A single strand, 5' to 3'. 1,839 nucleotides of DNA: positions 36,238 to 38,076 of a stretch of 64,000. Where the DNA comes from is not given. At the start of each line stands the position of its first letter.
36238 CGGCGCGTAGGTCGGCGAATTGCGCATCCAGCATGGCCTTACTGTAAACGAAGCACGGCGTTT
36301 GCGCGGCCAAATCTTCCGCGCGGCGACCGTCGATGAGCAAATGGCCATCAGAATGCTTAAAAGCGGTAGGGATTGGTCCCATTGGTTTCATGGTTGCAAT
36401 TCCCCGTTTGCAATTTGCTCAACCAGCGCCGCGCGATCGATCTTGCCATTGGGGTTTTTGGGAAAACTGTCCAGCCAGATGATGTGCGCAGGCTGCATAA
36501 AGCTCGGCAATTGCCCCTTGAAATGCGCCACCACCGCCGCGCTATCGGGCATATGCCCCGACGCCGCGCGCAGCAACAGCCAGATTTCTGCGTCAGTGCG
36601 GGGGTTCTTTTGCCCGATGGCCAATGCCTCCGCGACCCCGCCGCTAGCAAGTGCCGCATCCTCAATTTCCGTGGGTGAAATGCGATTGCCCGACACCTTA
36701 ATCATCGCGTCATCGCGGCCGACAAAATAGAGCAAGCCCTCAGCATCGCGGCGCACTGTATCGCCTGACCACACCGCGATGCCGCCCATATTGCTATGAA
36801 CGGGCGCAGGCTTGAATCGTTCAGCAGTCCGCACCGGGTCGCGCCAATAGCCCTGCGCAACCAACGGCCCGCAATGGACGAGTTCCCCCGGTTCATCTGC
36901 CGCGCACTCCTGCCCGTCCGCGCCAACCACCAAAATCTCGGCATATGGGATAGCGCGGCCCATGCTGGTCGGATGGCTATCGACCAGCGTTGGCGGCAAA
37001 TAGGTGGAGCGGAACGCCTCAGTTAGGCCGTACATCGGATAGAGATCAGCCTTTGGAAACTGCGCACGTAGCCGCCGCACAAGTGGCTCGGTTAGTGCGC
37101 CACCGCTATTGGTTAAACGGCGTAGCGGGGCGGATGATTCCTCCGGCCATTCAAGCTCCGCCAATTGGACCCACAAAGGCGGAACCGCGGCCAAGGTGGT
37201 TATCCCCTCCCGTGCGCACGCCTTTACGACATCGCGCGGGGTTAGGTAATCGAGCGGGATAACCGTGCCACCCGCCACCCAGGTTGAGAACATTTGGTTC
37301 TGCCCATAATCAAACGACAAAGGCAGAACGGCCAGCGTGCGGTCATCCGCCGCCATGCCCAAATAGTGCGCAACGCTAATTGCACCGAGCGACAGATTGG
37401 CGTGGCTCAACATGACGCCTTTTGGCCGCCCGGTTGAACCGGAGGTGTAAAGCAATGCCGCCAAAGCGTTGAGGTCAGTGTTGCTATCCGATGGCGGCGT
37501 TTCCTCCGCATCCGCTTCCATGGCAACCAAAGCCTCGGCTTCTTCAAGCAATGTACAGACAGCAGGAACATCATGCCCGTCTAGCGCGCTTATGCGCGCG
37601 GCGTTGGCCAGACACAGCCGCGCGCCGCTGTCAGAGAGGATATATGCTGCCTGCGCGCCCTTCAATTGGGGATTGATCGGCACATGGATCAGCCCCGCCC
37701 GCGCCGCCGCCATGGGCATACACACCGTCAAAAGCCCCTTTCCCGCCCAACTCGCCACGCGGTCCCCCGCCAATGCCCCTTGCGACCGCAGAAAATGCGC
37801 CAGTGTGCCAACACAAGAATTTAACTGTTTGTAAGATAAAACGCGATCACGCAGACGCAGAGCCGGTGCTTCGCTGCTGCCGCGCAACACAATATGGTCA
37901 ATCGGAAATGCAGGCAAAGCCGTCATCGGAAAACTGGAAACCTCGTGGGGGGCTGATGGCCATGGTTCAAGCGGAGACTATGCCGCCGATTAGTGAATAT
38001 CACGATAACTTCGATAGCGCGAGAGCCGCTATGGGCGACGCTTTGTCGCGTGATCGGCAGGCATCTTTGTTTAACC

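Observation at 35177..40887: Carrier-protein / AMP-ligase / PLP-decarboxylase / CelD-like acyltransferase / two-hydrolase module joined to the XrtA locus, with no assigned chemistry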

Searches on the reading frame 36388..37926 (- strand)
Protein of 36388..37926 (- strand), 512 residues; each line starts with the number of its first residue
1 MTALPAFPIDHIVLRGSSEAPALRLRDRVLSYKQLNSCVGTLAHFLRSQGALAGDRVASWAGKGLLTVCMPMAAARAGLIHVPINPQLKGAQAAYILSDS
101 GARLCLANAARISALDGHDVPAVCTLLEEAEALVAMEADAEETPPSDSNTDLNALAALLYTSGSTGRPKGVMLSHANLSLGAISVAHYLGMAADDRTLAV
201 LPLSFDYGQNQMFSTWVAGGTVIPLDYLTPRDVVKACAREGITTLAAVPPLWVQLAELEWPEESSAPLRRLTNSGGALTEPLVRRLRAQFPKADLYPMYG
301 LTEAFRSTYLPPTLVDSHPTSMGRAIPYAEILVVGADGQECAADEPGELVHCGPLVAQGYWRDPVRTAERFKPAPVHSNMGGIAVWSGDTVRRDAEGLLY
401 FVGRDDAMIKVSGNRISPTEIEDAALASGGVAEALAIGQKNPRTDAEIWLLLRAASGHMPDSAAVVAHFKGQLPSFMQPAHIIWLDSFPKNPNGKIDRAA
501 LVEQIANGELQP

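Call 3: search_protein_families(library=ncbifam, proteins=[window:36388-37926:-], max_evalue=0.001)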
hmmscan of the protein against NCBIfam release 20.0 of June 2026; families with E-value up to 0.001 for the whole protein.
window:36388-37926:- (512 aa): 106 families (the best 25 are shown)
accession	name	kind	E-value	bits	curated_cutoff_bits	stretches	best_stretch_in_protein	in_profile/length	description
TIGR03098.1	ligase_PEP_1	hypoth_equivalog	1.4e-186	621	592.35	1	15-502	11-515/517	acyl-CoA ligase (AMP-forming), exosortase A system-associated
TIGR01733.1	AA-adenyl-dom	subfamily_domain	1.4e-80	271.2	317.4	1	31-435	1-408/409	amino acid adenylation domain-containing protein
NF004837.0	PRK06187.1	subfamily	2e-78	264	476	1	18-509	22-526/531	long-chain-fatty-acid--CoA ligase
NF006182.0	PRK08316.1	subfamily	7.6e-74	249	663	1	19-505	26-517/523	fatty acyl-CoA synthetase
NF004282.0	PRK05691.1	subfamily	8.2e-61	204.6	4090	1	17-501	2201-2691/4334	non-ribosomal peptide synthase/polyketide synthase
NF005702.0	PRK07514.1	subfamily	1.1e-59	202.1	558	1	27-506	27-501/506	malonyl-CoA synthase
NF038078.1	NRPS_MxcG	equivalog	3.6e-57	193.5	2300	1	19-505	471-960/1442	myxochelin non-ribosomal peptide synthetase MxcG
NF052269.1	Staph_lig_FadD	equivalog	3.7e-56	190.5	650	1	25-506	23-494/499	long-chain-fatty-acid--CoA ligase FadD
NF004797.0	PRK06145.1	equivalog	2.5e-55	187.8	850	1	15-503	13-493/499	acyl-CoA synthetase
NF009233.0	PRK12583.1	subfamily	5.2e-53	180.3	832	2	154-504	202-549/558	fatty acid CoA ligase family protein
NF006572.0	PRK09088.1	equivalog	3.3e-52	177.8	696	1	8-507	3-489/491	acyl-CoA synthetase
NF004808.0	PRK06155.1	equivalog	3.6e-52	177.3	722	1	18-504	35-521/542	ATP-dependent acyl-CoA ligase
NF004511.1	PRK05852.1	equivalog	5.4e-52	177.1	650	1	19-505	14-504/505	FadD7 family fatty acid--CoA ligase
NF005307.0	PRK06839.1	equivalog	1.8e-50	172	748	1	28-505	26-493/496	o-succinylbenzoate--CoA ligase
NF041803.1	NRPS_SolG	exception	3e-50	170.8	2200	1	17-502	574-1071/1163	solanimycin non-ribosomal peptide synthetase SolG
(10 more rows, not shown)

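Call 4: search_protein_families(library=pfam, proteins=[window:36388-37926:-], max_evalue=0.01)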
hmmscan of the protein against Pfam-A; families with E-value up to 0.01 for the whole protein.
window:36388-37926:- (512 aa): 2 families
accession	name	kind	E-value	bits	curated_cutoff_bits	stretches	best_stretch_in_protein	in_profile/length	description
PF00501.34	AMP-binding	-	1.2e-75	255.2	29.9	1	17-361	8-384/384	AMP-binding enzyme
PF13193.12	AMP-binding_C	-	3.4e-08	34.7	24.5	1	420-495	1-76/76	AMP-binding enzyme C-terminal domain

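Call 22: search_solved_structures(query=window:36388-37926:-, max_evalue=1e-20, show_alignments=1)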
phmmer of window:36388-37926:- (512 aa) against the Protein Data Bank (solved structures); distinct sequences matched with E-value up to 1e-20: 127 (the best 60 are shown).
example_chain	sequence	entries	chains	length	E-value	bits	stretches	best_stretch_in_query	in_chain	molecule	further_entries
6mfy_A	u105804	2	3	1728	2.7e-91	310.1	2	19-503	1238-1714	Linear gramicidin synthase subunit A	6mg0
6mfz_A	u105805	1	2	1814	2.9e-91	310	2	19-504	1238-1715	Linear gramicidin synthase subunit A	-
9be3_A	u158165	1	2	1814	3e-91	310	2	19-504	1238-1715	Linear gramicidin synthase subunit A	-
9be4_A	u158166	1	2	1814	3e-91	310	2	19-504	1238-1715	Linear gramicidin synthase subunit A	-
9meh_A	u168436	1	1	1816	3e-91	310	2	19-504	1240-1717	Linear gramicidin synthase subunit A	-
8xjz_C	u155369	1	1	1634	1.4e-62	215.4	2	18-503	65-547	Peptide synthetase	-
5n9w_A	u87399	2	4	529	8.6e-53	183.1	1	20-502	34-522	Adenylation domain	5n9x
3wvn_A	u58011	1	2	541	4.8e-52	180.7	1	31-503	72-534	Non-ribosomal peptide synthetase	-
6p1j_A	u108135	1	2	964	5.3e-52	180.5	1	16-501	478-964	Txo2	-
7ly7_A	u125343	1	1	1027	4.1e-48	167.7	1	22-501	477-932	BmdB, Bacillamide NRPS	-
7ly4_E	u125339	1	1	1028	4.1e-48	167.7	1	22-501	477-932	BmdB, bacillamide NRPS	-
3vnq_A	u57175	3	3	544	3.4e-46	161.4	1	17-502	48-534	NRPS adenylation protein CytC1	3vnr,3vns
5u89_A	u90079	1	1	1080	1.1e-43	153.1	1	19-501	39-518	Amino acid adenylation domain protein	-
8weu_A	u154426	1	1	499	1.5e-43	152.6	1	15-499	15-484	Fatty-acyl-CoA synthase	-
8wev_A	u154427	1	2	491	1.8e-43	152.4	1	15-498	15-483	Feruloyl-CoA Synthetase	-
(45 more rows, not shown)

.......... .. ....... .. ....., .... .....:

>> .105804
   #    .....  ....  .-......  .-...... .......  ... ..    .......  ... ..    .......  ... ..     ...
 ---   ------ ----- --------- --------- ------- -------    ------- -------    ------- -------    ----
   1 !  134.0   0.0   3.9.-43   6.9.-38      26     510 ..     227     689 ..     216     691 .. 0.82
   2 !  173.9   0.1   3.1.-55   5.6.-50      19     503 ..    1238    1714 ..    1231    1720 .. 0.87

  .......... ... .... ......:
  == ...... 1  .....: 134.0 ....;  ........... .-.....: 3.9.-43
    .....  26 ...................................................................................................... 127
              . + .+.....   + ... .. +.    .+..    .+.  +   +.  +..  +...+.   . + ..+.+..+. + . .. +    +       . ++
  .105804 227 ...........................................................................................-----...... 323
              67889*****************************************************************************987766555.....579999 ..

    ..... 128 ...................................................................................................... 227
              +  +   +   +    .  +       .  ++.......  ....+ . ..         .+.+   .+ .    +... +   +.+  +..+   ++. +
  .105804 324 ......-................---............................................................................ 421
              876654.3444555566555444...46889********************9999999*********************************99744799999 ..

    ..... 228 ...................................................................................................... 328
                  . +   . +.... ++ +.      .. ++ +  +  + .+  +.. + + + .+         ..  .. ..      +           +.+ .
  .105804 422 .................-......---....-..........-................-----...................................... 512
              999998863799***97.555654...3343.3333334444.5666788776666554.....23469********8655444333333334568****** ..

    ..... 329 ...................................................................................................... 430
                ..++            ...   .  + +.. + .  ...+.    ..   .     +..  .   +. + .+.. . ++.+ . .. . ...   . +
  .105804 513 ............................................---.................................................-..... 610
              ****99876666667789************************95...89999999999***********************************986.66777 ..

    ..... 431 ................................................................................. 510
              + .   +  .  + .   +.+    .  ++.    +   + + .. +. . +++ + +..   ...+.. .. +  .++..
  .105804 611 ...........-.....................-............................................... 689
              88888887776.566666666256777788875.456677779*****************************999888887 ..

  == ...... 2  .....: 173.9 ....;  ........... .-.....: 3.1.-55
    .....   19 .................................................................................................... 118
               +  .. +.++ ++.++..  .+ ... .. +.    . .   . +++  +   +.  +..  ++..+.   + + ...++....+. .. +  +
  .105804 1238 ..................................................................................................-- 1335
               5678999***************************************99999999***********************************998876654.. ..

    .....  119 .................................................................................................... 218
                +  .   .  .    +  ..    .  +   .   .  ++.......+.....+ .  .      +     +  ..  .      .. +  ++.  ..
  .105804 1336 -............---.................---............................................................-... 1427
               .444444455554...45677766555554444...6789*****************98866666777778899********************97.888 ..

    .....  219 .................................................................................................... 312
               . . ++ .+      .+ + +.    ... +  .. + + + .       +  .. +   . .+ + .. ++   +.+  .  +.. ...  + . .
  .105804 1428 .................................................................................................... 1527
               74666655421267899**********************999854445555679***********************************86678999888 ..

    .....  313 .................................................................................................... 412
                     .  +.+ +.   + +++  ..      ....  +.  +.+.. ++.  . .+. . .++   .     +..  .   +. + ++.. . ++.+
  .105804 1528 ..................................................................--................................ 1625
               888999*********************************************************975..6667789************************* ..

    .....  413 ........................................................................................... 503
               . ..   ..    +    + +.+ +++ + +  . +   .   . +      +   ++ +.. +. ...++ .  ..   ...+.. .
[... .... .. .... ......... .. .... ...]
